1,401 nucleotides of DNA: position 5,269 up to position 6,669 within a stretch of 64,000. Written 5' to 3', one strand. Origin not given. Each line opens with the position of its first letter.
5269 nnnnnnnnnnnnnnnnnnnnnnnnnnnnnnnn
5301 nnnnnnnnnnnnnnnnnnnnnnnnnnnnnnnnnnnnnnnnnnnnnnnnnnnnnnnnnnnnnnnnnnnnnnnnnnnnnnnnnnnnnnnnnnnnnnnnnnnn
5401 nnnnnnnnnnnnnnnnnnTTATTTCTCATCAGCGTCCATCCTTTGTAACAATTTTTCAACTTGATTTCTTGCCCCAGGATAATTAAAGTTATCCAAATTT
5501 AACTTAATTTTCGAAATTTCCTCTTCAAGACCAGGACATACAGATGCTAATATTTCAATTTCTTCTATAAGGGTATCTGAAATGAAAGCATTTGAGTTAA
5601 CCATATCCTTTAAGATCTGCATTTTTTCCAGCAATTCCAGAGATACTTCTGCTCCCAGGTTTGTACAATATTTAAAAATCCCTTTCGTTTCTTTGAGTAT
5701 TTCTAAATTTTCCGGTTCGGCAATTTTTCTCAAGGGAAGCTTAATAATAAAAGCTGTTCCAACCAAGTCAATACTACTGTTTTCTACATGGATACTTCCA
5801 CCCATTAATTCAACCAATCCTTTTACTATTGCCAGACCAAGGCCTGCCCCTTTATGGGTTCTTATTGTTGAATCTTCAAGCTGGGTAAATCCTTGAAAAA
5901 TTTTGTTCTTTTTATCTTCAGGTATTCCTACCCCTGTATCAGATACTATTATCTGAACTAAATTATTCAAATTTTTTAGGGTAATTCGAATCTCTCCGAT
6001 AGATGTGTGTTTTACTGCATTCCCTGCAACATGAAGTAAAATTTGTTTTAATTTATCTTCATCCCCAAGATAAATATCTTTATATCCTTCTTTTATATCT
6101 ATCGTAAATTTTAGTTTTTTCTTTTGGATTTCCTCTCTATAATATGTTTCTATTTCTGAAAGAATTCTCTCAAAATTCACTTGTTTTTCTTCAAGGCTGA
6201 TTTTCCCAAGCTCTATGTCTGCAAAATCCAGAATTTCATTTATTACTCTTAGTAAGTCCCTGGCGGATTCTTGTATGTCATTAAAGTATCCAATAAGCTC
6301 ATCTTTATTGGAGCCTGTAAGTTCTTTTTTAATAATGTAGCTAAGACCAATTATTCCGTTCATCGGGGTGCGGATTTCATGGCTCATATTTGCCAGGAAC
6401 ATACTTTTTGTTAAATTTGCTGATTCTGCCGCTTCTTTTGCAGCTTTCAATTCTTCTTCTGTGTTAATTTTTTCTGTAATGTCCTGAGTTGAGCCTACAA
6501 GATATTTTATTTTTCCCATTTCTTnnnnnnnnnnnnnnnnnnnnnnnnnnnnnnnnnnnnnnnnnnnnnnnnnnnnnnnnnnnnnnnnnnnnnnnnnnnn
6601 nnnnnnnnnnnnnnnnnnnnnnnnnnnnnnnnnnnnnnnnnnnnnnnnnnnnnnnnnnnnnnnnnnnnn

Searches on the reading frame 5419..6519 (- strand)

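Call 61: search_protein_families(library=pfam, proteins=[window:5419-6519:-], max_evalue=0.00001)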
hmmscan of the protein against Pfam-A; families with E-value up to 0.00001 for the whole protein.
window:5419-6519:- (366 aa): 2 families
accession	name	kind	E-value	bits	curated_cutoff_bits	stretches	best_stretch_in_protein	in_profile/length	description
PF02518.31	HATPase_c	-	2.3e-27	96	26.4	1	152-264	1-110/111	Histidine kinase-, DNA gyrase B-, and HSP90-like ATPase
PF00512.31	HisKA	-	1.5e-16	60.6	26.9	1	38-104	2-65/66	His Kinase A (phospho-acceptor) domain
